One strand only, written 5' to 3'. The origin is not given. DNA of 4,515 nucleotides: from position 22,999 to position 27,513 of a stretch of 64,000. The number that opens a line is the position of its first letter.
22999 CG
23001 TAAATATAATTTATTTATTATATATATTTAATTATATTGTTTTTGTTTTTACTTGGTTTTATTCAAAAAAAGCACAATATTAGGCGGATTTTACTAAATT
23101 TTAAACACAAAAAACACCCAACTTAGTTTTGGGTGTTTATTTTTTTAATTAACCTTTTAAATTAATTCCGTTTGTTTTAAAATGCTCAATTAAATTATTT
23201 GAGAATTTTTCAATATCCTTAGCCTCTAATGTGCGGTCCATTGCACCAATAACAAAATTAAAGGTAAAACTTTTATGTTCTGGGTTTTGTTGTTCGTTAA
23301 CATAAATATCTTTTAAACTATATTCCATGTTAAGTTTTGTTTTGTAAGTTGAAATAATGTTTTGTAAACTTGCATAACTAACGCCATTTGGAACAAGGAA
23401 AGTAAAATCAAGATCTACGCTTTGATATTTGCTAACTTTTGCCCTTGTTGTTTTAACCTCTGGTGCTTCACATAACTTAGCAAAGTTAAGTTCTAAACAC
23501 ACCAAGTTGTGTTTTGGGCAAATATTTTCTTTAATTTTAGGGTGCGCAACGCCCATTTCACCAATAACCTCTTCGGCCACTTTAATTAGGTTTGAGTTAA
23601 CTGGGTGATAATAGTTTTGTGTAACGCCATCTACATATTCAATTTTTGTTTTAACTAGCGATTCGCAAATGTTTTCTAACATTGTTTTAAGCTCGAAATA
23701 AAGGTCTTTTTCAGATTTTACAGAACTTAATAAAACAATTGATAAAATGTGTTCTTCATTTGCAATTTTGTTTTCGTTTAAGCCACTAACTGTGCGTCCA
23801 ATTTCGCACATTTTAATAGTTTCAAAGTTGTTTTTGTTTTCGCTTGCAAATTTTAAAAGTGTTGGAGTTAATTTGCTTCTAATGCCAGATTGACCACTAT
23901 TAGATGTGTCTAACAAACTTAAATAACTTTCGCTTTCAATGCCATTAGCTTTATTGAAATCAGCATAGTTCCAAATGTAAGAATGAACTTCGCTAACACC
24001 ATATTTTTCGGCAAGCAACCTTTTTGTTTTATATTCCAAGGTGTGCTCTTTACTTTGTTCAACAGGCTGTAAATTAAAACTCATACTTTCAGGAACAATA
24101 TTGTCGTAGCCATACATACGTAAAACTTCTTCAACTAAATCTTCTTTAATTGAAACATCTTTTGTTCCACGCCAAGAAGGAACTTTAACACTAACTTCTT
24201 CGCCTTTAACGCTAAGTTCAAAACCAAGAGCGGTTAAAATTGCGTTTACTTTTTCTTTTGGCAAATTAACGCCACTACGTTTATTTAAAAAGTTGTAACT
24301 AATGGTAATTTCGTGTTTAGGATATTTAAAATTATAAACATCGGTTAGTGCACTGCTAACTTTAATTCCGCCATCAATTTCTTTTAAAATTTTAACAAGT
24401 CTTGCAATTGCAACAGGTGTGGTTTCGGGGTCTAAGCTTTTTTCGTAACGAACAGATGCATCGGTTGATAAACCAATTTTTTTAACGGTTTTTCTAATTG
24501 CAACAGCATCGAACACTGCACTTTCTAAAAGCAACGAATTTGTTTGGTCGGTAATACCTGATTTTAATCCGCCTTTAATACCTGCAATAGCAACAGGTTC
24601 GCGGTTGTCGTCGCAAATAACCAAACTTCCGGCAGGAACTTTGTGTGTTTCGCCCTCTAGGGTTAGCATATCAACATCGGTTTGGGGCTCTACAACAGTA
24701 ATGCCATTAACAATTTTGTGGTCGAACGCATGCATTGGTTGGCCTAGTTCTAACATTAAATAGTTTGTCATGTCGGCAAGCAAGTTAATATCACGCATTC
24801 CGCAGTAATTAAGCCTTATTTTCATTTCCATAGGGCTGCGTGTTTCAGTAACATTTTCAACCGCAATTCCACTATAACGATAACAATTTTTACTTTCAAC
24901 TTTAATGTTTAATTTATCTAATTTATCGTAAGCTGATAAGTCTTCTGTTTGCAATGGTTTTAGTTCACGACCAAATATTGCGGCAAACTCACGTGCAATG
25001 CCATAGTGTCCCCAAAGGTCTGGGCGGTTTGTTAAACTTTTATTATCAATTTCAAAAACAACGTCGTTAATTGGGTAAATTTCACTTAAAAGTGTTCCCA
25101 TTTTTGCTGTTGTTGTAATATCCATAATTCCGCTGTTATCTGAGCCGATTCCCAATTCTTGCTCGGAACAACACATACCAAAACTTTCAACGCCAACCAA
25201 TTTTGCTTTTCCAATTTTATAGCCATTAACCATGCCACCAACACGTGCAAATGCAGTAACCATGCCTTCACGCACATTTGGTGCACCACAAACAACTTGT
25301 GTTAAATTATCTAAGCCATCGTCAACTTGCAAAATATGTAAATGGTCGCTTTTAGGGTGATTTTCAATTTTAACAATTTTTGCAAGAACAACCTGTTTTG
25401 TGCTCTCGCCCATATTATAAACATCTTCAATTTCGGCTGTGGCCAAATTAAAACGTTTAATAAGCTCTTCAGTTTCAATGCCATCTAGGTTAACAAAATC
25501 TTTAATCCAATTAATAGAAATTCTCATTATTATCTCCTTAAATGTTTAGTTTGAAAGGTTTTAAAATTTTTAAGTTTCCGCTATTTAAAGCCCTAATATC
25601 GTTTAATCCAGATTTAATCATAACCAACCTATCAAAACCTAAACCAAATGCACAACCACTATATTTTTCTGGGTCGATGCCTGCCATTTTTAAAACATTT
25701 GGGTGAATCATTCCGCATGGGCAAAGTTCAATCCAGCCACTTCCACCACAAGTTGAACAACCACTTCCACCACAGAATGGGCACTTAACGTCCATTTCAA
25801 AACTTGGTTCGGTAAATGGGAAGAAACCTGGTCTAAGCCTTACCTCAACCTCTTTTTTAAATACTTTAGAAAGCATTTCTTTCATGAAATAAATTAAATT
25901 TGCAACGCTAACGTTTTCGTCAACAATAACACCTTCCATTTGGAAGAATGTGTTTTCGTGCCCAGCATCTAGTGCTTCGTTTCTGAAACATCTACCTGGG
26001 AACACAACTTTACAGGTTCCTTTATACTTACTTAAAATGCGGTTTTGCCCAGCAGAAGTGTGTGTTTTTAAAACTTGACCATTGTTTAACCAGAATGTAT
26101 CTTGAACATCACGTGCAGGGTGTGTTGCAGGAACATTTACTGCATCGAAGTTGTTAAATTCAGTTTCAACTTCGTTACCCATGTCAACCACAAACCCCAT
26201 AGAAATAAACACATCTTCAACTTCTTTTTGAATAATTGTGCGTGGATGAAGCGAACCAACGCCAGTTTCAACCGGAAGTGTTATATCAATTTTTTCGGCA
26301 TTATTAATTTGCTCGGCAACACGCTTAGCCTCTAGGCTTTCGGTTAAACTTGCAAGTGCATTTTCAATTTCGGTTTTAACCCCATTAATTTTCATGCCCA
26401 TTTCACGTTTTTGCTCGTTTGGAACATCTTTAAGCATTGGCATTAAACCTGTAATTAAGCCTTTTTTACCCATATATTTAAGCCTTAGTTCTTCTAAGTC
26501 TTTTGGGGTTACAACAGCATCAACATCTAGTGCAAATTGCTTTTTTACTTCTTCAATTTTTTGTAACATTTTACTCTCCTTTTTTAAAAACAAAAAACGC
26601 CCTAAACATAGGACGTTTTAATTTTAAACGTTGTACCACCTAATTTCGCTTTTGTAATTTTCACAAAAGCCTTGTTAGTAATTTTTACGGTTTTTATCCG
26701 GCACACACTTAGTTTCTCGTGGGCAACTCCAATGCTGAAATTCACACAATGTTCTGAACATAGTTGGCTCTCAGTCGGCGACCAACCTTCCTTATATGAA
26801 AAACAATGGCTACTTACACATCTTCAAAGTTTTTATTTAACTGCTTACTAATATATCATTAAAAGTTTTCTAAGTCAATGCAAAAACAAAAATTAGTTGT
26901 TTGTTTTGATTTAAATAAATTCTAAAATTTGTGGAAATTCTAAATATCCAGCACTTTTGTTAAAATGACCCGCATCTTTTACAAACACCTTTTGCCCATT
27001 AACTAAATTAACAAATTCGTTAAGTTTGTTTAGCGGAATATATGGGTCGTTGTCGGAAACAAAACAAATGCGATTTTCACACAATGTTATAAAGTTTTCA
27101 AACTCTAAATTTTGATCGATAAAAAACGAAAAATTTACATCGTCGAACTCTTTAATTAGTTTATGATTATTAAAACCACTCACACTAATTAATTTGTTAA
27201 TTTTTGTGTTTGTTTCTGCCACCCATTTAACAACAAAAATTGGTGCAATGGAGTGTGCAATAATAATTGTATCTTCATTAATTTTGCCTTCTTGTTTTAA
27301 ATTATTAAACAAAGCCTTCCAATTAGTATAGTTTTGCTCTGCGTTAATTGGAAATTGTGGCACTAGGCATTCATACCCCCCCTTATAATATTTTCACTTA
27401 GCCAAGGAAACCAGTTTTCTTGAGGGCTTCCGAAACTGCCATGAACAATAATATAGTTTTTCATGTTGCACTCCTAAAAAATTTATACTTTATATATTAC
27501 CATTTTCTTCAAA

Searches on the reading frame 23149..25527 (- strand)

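Call 47: search_protein_families(library=pfam, proteins=[window:23149-25527:-], max_evalue=0.00001)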
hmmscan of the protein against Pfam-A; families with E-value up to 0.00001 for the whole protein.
window:23149-25527:- (792 aa): 5 families
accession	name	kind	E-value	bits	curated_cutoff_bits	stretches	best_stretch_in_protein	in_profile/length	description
PF03483.22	B3_4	-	4.6e-50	170.1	29.3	1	215-385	2-173/174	B3/4 domain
PF17759.6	tRNA_synthFbeta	-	2e-20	73.6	22.4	1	482-682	6-214/214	Phenylalanyl tRNA synthetase beta chain CLM domain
PF03484.21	B5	-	6.2e-20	71.6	28.6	1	407-474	1-67/67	tRNA synthetase B5 domain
PF01588.26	tRNA_bind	-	2.4e-18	66.5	27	1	46-145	1-95/96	Putative tRNA binding domain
PF03147.19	FDX-ACB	-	5.5e-18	65.6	31.1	1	699-786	1-88/94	Ferredoxin-fold anticodon binding domain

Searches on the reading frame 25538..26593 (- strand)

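Call 47: search_protein_families(library=pfam, proteins=[window:25538-26593:-], max_evalue=0.00001)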
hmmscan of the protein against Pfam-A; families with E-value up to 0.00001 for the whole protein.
window:25538-26593:- (351 aa): 2 families
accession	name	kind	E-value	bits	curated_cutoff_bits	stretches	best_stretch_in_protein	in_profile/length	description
PF01409.25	tRNA-synt_2d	-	1e-84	284.3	19.8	1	102-346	2-245/246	tRNA synthetases class II core domain (F)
PF02912.23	Phe_tRNA-synt_N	-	5.8e-21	74.7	22.3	1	30-95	3-68/69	Aminoacyl tRNA synthetase class II, N-terminal domain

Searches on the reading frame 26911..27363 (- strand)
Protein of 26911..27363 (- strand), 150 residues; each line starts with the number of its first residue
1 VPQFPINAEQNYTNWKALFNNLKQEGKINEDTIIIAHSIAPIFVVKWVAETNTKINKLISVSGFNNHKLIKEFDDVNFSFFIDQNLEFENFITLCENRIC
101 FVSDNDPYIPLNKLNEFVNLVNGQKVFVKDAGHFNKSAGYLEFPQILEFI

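Call 68: search_protein_families(library=pfam, proteins=[window:26911-27363:-], max_evalue=0.00001)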
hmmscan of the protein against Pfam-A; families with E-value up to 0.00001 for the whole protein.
window:26911-27363:- (150 aa): 1 family
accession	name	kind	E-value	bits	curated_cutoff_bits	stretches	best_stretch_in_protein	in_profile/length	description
PF06821.19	Ser_hydrolase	-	1.7e-14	54.6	22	1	27-148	52-168/172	Serine hydrolase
